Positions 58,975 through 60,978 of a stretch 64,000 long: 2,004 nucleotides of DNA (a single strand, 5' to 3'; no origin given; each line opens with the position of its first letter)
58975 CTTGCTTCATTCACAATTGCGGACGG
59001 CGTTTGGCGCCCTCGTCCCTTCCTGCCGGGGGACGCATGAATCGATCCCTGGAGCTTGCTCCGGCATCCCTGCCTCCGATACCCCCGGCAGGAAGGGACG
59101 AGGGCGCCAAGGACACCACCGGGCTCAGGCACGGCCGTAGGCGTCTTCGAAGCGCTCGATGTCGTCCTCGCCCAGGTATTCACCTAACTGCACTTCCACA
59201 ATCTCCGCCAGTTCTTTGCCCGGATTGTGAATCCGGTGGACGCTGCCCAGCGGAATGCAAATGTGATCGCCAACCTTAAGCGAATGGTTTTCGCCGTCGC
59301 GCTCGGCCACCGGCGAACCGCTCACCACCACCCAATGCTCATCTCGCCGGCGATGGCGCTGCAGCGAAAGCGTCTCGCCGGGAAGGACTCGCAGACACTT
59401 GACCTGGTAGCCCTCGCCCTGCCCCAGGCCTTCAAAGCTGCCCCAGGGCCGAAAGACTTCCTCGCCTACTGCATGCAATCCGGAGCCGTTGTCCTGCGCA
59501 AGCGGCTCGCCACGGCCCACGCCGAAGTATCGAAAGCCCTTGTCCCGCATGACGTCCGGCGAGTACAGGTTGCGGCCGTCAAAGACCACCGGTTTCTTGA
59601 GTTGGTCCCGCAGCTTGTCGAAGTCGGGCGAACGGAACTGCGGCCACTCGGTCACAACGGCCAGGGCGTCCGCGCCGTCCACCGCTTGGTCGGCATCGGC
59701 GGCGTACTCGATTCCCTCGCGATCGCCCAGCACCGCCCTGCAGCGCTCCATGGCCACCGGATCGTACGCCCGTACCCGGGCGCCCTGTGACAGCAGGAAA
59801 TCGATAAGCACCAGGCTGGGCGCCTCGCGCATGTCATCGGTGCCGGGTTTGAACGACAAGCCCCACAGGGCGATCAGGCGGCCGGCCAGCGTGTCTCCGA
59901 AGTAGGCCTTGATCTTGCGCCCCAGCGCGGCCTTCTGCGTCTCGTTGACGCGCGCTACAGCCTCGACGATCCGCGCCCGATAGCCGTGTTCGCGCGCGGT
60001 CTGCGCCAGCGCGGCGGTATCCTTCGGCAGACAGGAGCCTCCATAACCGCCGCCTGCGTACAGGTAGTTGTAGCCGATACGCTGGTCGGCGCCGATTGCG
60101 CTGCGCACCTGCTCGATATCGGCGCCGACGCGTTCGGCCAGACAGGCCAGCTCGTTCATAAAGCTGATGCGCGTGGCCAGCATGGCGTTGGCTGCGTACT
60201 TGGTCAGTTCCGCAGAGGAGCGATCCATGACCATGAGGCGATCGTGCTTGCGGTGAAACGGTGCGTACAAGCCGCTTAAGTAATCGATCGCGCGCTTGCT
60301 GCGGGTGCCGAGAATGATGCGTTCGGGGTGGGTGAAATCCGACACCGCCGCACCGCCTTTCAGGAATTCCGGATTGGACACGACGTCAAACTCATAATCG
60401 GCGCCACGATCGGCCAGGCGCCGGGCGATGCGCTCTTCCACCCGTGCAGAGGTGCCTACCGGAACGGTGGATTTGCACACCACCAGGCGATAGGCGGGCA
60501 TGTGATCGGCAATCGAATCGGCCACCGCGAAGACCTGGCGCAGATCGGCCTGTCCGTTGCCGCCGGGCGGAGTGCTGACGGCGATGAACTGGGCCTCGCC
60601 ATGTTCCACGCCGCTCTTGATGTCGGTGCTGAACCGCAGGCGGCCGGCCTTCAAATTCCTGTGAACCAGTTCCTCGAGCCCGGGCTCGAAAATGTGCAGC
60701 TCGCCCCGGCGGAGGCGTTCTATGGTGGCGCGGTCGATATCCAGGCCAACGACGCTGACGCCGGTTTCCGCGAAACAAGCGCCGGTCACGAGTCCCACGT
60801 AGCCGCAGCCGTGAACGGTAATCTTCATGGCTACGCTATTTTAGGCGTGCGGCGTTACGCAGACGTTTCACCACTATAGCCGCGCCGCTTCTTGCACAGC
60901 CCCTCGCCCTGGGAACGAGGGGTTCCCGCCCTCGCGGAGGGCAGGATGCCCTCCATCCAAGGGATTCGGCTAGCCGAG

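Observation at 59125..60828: UDP-glucose dehydrogenase fused to a ManC-type phosphomannose isomerase cupin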

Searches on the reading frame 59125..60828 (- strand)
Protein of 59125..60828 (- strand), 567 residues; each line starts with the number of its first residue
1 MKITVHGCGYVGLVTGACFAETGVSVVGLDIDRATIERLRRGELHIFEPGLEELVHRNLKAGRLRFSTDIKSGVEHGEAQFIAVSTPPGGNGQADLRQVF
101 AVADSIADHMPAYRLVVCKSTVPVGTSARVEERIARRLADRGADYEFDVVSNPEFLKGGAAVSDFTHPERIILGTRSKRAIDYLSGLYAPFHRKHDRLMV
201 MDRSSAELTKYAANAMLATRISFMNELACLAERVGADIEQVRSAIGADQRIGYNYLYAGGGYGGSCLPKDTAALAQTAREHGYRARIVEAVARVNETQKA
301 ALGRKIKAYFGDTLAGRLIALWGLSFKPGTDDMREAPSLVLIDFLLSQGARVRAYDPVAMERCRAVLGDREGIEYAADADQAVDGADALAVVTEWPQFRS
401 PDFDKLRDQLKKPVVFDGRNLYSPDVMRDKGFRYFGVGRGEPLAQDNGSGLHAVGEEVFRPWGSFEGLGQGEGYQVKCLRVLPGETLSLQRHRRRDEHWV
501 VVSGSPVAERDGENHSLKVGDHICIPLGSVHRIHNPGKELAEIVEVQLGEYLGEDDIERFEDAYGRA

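Call 3: search_protein_families(library=pfam, proteins=[window:59125-60828:-], max_evalue=0.01)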
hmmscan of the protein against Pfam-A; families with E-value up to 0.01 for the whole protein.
window:59125-60828:- (567 aa): 6 families
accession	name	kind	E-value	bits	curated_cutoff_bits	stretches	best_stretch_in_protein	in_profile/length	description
PF03721.20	UDPG_MGDP_dh_N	-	1.4e-57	194.7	27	1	1-182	1-182/187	UDP-glucose/GDP-mannose dehydrogenase family, NAD binding domain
PF00984.24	UDPG_MGDP_dh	-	5.3e-37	126.2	25.4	1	205-296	2-93/94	UDP-glucose/GDP-mannose dehydrogenase family, central domain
PF01050.24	MannoseP_isomer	-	1.1e-36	126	23.6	1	451-562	5-116/116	Mannose-6-phosphate isomerase C-terminal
PF03720.21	UDPG_MGDP_dh_C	-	5.2e-32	110.7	30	1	320-423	1-102/103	UDP-glucose/GDP-mannose dehydrogenase family, UDP binding domain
PF07883.17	Cupin_2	-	3.9e-10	39.7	27.2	1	480-546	4-69/70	Cupin domain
PF14833.11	NAD_binding_11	-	0.00045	20.9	30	0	206-246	3-43/122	NAD-binding of NADP-dependent 3-hydroxyisobutyrate dehydrogenase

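Call 4: search_protein_families(library=ncbifam, proteins=[window:59125-60828:-], max_evalue=0.01)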
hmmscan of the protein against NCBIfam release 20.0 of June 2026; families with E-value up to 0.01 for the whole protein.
window:59125-60828:- (567 aa): 9 families
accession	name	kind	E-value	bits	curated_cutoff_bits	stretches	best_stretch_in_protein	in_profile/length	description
NF047673.2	TeichurnBiosyTuaD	equivalog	5.2e-141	470.7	700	1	2-440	3-432/439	UDP-glucose 6-dehydrogenase TuaD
TIGR03026.1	NDP-sugDHase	subfamily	3.3e-129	431.3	189.8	1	1-420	1-413/413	nucleotide sugar dehydrogenase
NF041297.1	UDPGDh_AglM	equivalog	2.1e-107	359.7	670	1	1-423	1-418/429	UDP-glucose 6-dehydrogenase AglM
NF040825.1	UDPMaNacDH_Arch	equivalog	2.7e-54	184.6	750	1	1-441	1-417/418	UDP-N-acetyl-D-mannosamine dehydrogenase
NF008286.0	PRK11064.1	equivalog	5.3e-45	153.7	459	1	2-409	5-410/420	UDP-N-acetyl-D-mannosamine dehydrogenase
NF011631.0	PRK15057.1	equivalog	2.1e-38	132.5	757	1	1-361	1-341/388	UDP-glucose 6-dehydrogenase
TIGR01479.1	GMP_PMI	equivalog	4.4e-36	124.7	372.95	1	452-566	353-467/467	mannose-1-phosphate guanylyltransferase/mannose-6-phosphate isomerase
NF012004.0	PRK15460.1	equivalog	8.7e-32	110.4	859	1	447-566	358-477/478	mannose-1-phosphate guanyltransferase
NF011729.0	PRK15182.1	equivalog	1.3e-17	63.8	592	1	2-363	8-362/425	Vi polysaccharide biosynthesis UDP-N-acetylglucosamine C-6 dehydrogenase TviB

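Call 5: find_homologous_proteins(query=window:59125-60828:-, max_evalue=1e-10)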
Query window:59125-60828:- (567 aa): 8000 proteins with E <= 1e-10 among 8000 candidates; the best 120 are listed.
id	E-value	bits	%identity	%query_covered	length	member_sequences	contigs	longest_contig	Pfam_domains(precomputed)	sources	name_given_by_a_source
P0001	0.0e+0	1238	96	100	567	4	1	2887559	PF07883.18,PF00984.25,PF03721.21,PF03720.23,PF01050.25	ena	-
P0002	0.0e+0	1220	95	100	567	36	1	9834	PF07883.18,PF00984.25,PF03721.21,PF03720.23,PF01050.25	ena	-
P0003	0.0e+0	1076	82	100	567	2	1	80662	PF07883.18,PF00984.25,PF03721.21,PF03720.23,PF01050.25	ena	-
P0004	0.0e+0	1075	83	100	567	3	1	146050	PF07883.18,PF00984.25,PF03721.21,PF03720.23,PF01050.25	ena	-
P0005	0.0e+0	1072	82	100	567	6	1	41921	PF07883.18,PF00984.25,PF03721.21,PF03720.23,PF01050.25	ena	-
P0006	0.0e+0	1069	82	100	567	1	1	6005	PF07883.18,PF00984.25,PF03721.21,PF03720.23,PF01050.25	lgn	-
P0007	0.0e+0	1069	81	100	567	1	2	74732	PF07883.18,PF00984.25,PF03721.21,PF03720.23,PF01050.25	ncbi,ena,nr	ncbi:MAG: nucleotide sugar dehydrogenase [Gammaproteobacteria bacterium]|nr:nucleotide sugar dehydro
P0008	0.0e+0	1069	83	100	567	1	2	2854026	PF07883.18,PF00984.25,PF03721.21,PF03720.23,PF01050.25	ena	-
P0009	0.0e+0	1069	81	100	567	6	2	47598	PF07883.18,PF00984.25,PF03721.21,PF03720.23,PF01050.25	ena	-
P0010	0.0e+0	1068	81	100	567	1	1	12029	PF07883.18,PF00984.25,PF03721.21,PF03720.23,PF01050.25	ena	-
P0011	0.0e+0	1068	81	100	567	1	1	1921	PF07883.18,PF00984.25,PF03721.21,PF03720.23,PF01050.25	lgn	-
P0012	0.0e+0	1067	82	100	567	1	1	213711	PF07883.18,PF00984.25,PF03721.21,PF03720.23,PF01050.25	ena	-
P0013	0.0e+0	1067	82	100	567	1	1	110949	PF07883.18,PF00984.25,PF03721.21,PF03720.23,PF01050.25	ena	-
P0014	0.0e+0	1066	82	100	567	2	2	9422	PF07883.18,PF00984.25,PF03721.21,PF03720.23,PF01050.25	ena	-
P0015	0.0e+0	1066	81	100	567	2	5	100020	PF07883.18,PF00984.25,PF03721.21,PF03720.23,PF01050.25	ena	-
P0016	0.0e+0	1065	81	100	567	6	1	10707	PF07883.18,PF00984.25,PF03721.21,PF03720.23,PF01050.25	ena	-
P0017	0.0e+0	1064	81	100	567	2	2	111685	PF07883.18,PF00984.25,PF03721.21,PF03720.23,PF01050.25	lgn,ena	-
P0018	0.0e+0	1064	81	100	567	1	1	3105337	PF07883.18,PF00984.25,PF03721.21,PF03720.23,PF01050.25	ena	-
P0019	0.0e+0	1063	82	100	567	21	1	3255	PF07883.18,PF00984.25,PF03721.21,PF03720.23,PF01050.25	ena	-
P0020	0.0e+0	1063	81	100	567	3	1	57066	PF07883.18,PF00984.25,PF03721.21,PF03720.23,PF01050.25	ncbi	-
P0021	0.0e+0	1060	81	100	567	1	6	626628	PF07883.18,PF00984.25,PF03721.21,PF03720.23,PF01050.25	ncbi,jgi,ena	-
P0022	0.0e+0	1059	81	100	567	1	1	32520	PF07883.18,PF00984.25,PF03721.21,PF03720.23,PF01050.25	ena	-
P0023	0.0e+0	1059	82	100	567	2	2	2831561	PF07883.18,PF00984.25,PF03721.21,PF03720.23,PF01050.25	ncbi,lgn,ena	-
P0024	0.0e+0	1058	81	100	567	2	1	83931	PF07883.18,PF00984.25,PF03721.21,PF03720.23,PF01050.25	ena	-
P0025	0.0e+0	1057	80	100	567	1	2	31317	PF07883.18,PF00984.25,PF03721.21,PF03720.23,PF01050.25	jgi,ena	-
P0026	0.0e+0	1057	80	100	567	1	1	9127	PF07883.18,PF00984.25,PF03721.21,PF03720.23,PF01050.25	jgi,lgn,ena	-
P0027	0.0e+0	1056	82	100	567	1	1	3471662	PF07883.18,PF00984.25,PF03721.21,PF03720.23,PF01050.25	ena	-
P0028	0.0e+0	1055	80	100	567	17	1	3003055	PF07883.18,PF00984.25,PF03721.21,PF03720.23,PF01050.25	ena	-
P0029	0.0e+0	1055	80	100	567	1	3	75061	PF07883.18,PF00984.25,PF03721.21,PF03720.23,PF01050.25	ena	-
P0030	0.0e+0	1054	82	100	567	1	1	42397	PF07883.18,PF00984.25,PF03721.21,PF03720.23,PF01050.25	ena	-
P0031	0.0e+0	1053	82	100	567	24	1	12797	PF07883.18,PF00984.25,PF03721.21,PF03720.23,PF01050.25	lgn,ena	-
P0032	0.0e+0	1052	80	100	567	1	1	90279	PF07883.18,PF00984.25,PF03721.21,PF03720.23,PF01050.25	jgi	-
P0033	0.0e+0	1051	81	100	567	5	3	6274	PF07883.18,PF00984.25,PF03721.21,PF03720.23,PF01050.25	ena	-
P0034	0.0e+0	1050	80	100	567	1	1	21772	PF07883.18,PF00984.25,PF03721.21,PF03720.23,PF01050.25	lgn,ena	-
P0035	0.0e+0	1027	80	100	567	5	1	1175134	PF07883.18,PF00984.25,PF03721.21,PF03720.23,PF01050.25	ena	-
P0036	0.0e+0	1019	79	100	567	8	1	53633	PF07883.18,PF00984.25,PF03721.21,PF03720.23,PF01050.25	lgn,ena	-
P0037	0.0e+0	1018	79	100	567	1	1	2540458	PF07883.18,PF00984.25,PF03721.21,PF03720.23,PF01050.25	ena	-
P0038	0.0e+0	1017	79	100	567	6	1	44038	PF07883.18,PF00984.25,PF03721.21,PF03720.23,PF01050.25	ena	-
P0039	0.0e+0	1016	79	100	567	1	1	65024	PF07883.18,PF00984.25,PF03721.21,PF03720.23,PF01050.25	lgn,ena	-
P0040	0.0e+0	1013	78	100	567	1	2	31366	PF07883.18,PF00984.25,PF03721.21,PF03720.23,PF01050.25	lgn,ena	-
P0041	0.0e+0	1013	78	100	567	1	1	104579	PF07883.18,PF00984.25,PF03721.21,PF03720.23,PF01050.25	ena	-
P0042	0.0e+0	1012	78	100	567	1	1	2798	PF07883.18,PF00984.25,PF03721.21,PF03720.23,PF01050.25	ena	-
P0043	0.0e+0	1011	79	100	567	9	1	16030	PF07883.18,PF00984.25,PF03721.21,PF03720.23,PF01050.25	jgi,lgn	-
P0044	0.0e+0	1010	78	100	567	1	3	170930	PF07883.18,PF00984.25,PF03721.21,PF03720.23,PF01050.25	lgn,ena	-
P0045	1.3e-297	1006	78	100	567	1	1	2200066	PF07883.18,PF00984.25,PF03721.21,PF03720.23,PF01050.25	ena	-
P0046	1.3e-281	953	75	100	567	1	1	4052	PF07883.18,PF00984.25,PF03721.21,PF03720.23,PF01050.25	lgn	-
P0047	4.2e-265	899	81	85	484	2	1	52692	PF07883.18,PF00984.25,PF03721.21,PF03720.23,PF01050.25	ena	-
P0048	3.7e-259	879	84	81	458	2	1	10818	PF07883.18,PF00984.25,PF03721.21,PF03720.23,PF01050.25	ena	-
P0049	3.9e-202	691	84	63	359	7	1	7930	PF07883.18,PF00984.25,PF03720.23,PF01050.25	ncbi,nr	ncbi:MAG: nucleotide sugar dehydrogenase, partial [Gammaproteobacteria bacterium]|nr:nucleotide suga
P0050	3.0e-185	635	79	64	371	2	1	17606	PF00984.25,PF03721.21,PF03720.23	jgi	-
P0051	1.6e-177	610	62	78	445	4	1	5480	PF00984.25,PF03721.21,PF03720.23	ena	-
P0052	1.8e-176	606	61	78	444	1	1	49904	PF00984.25,PF03721.21,PF03720.23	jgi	-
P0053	2.2e-176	606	61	78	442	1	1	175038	PF00984.25,PF03721.21,PF03720.23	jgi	jgi:UDPglucose 6-dehydrogenase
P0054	4.5e-176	605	62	78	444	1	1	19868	PF00984.25,PF03721.21,PF03720.23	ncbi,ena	-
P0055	1.1e-175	604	61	78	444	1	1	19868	PF00984.25,PF03721.21,PF03720.23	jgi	-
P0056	1.2e-175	604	63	78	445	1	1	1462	PF00984.25,PF03721.21,PF03720.23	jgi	jgi:UDPglucose 6-dehydrogenase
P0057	1.5e-175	603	63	78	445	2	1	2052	PF00984.25,PF03721.21,PF03720.23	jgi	jgi:UDPglucose 6-dehydrogenase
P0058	1.6e-175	603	63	78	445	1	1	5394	PF00984.25,PF03721.21,PF03720.23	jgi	jgi:UDPglucose 6-dehydrogenase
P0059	1.8e-175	603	61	78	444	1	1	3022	PF00984.25,PF03721.21,PF03720.23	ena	-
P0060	1.8e-175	603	63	78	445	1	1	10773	PF00984.25,PF03721.21,PF03720.23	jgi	jgi:UDPglucose 6-dehydrogenase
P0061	2.0e-175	603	62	78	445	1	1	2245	PF00984.25,PF03721.21,PF03720.23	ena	-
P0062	3.9e-175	602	62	78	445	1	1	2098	PF00984.25,PF03721.21,PF03720.23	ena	-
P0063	6.5e-175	601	62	78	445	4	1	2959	PF00984.25,PF03721.21,PF03720.23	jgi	jgi:UDPglucose 6-dehydrogenase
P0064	6.5e-175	601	62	78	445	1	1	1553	PF00984.25,PF03721.21,PF03720.23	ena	-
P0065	9.2e-175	601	62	78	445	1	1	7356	PF00984.25,PF03721.21,PF03720.23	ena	-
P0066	1.1e-174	600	62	78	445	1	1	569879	PF00984.25,PF03721.21,PF03720.23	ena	-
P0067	1.2e-174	600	62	78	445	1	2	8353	PF00984.25,PF03721.21,PF03720.23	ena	-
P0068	1.5e-174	600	62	78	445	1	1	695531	PF00984.25,PF03721.21,PF03720.23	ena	-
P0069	1.6e-174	600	62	78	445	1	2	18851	PF00984.25,PF03721.21,PF03720.23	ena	-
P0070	1.8e-174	600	62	78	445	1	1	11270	PF00984.25,PF03721.21,PF03720.23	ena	-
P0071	1.9e-174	600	60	78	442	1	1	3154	PF00984.25,PF03721.21,PF03720.23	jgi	-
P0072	2.3e-174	599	62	78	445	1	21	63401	PF00984.25,PF03721.21,PF03720.23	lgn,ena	-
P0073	2.3e-174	599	61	78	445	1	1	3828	PF00984.25,PF03721.21,PF03720.23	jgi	-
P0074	2.5e-174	599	63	78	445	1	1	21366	PF00984.25,PF03721.21,PF03720.23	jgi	jgi:UDPglucose 6-dehydrogenase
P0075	3.0e-174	599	62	78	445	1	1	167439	PF00984.25,PF03721.21,PF03720.23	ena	-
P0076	3.1e-174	599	61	78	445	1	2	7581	PF00984.25,PF03721.21,PF03720.23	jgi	-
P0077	3.2e-174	599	62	78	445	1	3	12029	PF00984.25,PF03721.21,PF03720.23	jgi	-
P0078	3.3e-174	599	62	78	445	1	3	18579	PF00984.25,PF03721.21,PF03720.23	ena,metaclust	metaclust:\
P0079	3.7e-174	599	60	78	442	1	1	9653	PF00984.25,PF03721.21,PF03720.23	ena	-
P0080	3.7e-174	599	62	78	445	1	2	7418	PF00984.25,PF03721.21,PF03720.23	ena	-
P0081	4.6e-174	598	62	78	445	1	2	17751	PF00984.25,PF03721.21,PF03720.23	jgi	-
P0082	4.6e-174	598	61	78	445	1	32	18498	PF00984.25,PF03721.21,PF03720.23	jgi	jgi:UDPglucose 6-dehydrogenase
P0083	5.3e-174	598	62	78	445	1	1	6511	PF00984.25,PF03721.21,PF03720.23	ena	-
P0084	5.3e-174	598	60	78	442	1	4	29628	PF00984.25,PF03721.21,PF03720.23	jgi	jgi:UDPglucose 6-dehydrogenase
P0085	5.7e-174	598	61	78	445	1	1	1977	PF00984.25,PF03721.21,PF03720.23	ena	-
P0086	6.6e-174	598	61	78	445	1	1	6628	PF00984.25,PF03721.21,PF03720.23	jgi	-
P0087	6.9e-174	598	60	78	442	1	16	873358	PF00984.25,PF03721.21,PF03720.23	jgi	jgi:UDPglucose 6-dehydrogenase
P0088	7.3e-174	598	61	78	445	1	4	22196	PF00984.25,PF03721.21,PF03720.23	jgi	-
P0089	7.7e-174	598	62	78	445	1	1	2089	PF00984.25,PF03721.21,PF03720.23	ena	-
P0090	7.8e-174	598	61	78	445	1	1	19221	PF00984.25,PF03721.21,PF03720.23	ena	-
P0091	8.6e-174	597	61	78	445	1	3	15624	PF00984.25,PF03721.21,PF03720.23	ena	-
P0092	8.9e-174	597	61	78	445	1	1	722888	PF00984.25,PF03721.21,PF03720.23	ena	-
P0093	9.2e-174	597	61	79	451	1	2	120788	PF00984.25,PF03721.21,PF03720.23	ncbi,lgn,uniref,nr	ncbi:UDP-glucose/GDP-mannose dehydrogenase family protein [Dissulfurirhabdus thermomarina]|uniref:UD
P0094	9.6e-174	597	61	78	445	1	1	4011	PF00984.25,PF03721.21,PF03720.23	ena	-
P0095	9.9e-174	597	61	78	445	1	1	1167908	PF00984.25,PF03721.21,PF03720.23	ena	-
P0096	1.0e-173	597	61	78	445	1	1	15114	PF00984.25,PF03721.21,PF03720.23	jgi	jgi:UDPglucose 6-dehydrogenase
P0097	1.1e-173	597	61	78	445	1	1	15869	PF00984.25,PF03721.21,PF03720.23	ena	-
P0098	1.1e-173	597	61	78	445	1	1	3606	PF00984.25,PF03721.21,PF03720.23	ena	-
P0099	1.2e-173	597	61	78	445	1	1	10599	PF00984.25,PF03721.21,PF03720.23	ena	-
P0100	1.5e-173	597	61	78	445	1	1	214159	PF00984.25,PF03721.21,PF03720.23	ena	-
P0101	1.7e-173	596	60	78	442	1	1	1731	PF00984.25,PF03721.21,PF03720.23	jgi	jgi:UDPglucose 6-dehydrogenase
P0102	1.9e-173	596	62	78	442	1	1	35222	PF00984.25,PF03721.21,PF03720.23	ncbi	-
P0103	2.2e-173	596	61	78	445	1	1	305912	PF00984.25,PF03721.21,PF03720.23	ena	-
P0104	2.3e-173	596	61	78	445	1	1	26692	PF00984.25,PF03721.21,PF03720.23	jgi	-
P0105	2.5e-173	596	62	78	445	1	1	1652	PF00984.25,PF03721.21,PF03720.23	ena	-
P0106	2.5e-173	596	61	78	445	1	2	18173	PF00984.25,PF03721.21,PF03720.23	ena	-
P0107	2.6e-173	596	63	78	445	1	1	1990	PF00984.25,PF03721.21,PF03720.23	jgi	jgi:UDPglucose 6-dehydrogenase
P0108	2.7e-173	596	61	78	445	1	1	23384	PF00984.25,PF03721.21,PF03720.23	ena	-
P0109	3.3e-173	595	61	78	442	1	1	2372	PF00984.25,PF03721.21,PF03720.23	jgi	jgi:UDPglucose 6-dehydrogenase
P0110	3.5e-173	595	61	78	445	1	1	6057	PF00984.25,PF03721.21,PF03720.23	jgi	jgi:UDPglucose 6-dehydrogenase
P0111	3.9e-173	595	61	78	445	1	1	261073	PF00984.25,PF03721.21,PF03720.23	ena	-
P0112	4.7e-173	595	60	78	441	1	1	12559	PF00984.25,PF03721.21,PF03720.23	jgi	jgi:UDPglucose 6-dehydrogenase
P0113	6.9e-173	594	61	78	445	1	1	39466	PF00984.25,PF03721.21,PF03720.23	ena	-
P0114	8.6e-173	594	61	78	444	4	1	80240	PF00984.25,PF03721.21,PF03720.23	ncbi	-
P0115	9.9e-173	594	61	78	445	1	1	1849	PF00984.25,PF03721.21,PF03720.23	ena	-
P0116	1.1e-172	594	61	78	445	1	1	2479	PF00984.25,PF03721.21,PF03720.23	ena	-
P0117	1.3e-172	594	61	78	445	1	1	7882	PF00984.25,PF03721.21,PF03720.23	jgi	-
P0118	1.4e-172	593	61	78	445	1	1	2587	PF00984.25,PF03721.21,PF03720.23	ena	-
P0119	1.4e-172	593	61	78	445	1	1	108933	PF00984.25,PF03721.21,PF03720.23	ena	-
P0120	1.5e-172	593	61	78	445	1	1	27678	PF00984.25,PF03721.21,PF03720.23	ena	-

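Call 8: find_related_loci(query=window:59128-60828:-, collection=genome_contigs, flank=10000)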
Query window:59128-60828:- (567 aa) in genome_contigs; peptide patterns used: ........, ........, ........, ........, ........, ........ (x = any residue, [..] = any of these).
599 stretches matched a pattern (row limit reached: there are more); 576 encode a relative of the query (tblastn E <= 1e-3); the best 80 are kept; 80 distinct loci.
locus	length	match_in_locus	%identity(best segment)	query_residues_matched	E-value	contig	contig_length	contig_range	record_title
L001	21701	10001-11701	81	1-567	0e+0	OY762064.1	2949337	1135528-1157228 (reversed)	MAG: Gammaproteobacteria bacterium isolate 5875f011-1e0e-4071-bb50-440bf5799690 genome assembly, chromosome: 1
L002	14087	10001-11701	80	1-567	0e+0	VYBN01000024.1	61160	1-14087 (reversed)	MAG: Gammaproteobacteria bacterium isolate SB0673_bin_2 NODE_124_length_61160_cov_64.571950, whole genome shotgun sequen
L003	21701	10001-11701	82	1-567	0e+0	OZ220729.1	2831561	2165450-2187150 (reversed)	MAG: Gammaproteobacteria bacterium isolate 3a360650-b487-4473-8a34-f610b0208760 genome assembly, chromosome: 1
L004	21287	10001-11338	58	1-446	1e-171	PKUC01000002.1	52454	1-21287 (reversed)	MAG: Desulfuromonas sp. isolate BM508 sc_329, whole genome shotgun sequence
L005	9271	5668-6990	59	1-441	1e-166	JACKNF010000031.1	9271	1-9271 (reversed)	MAG: Gammaproteobacteria bacterium isolate HK-STAS-PROT-137 HK-STAS-PROT-137_31, whole genome shotgun sequence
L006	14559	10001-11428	53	1-462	6e-166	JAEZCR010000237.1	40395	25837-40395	MAG: Proteobacteria bacterium isolate OH_CBrB_260 k127_3742596, whole genome shotgun sequence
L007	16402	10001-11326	56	1-442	1e-165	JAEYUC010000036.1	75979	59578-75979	MAG: Proteobacteria bacterium isolate OH_CBlB_152 k127_3370207, whole genome shotgun sequence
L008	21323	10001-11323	59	1-441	2e-165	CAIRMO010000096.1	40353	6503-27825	MAG: uncultured Candidatus Competibacteraceae bacterium isolate Loclat_bin-08336 genome assembly, contig: bin-08336:096/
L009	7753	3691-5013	59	1-441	5e-165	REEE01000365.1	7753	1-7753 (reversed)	MAG: Candidatus Competibacteraceae bacterium isolate PLM2.Bin17 NODE_12997_length_7753_cov_38.8504, whole genome shotgun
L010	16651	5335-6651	61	1-439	1e-164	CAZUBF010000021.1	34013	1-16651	MAG TPA_asm: uncultured Azohydromonas sp. isolate binchicken_co179_124 genome assembly, contig: NODE_3182_length_34013_c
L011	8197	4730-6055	55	1-442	3e-164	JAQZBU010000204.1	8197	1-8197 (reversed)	MAG: Ramlibacter sp. isolate C_No_T20_C_bin.140 scaffold_21944, whole genome shotgun sequence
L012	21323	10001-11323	59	1-441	4e-164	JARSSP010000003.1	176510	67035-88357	MAG: Candidatus Contendobacter sp. isolate SCELSE-3-Con NODE_110_length_176510_cov_123.442447, whole genome shotgun sequ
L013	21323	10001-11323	59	1-441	5e-164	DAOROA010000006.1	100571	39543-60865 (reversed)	MAG TPA_asm: Candidatus Competibacter sp. isolate AMR_MDS_5433 NODE_135_length_100571_cov_7.202067, whole genome shotgun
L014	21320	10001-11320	58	1-440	2e-163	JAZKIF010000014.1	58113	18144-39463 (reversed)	MAG: Pseudomonadota bacterium isolate ADI_DC_SW_02_SPN_11032020-bin011 DCSW02SPN_B011_0_000000000014, whole genome shotg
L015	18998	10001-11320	58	1-440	9e-163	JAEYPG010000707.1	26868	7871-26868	MAG: Proteobacteria bacterium isolate OH_CBB_185 k127_1637029, whole genome shotgun sequence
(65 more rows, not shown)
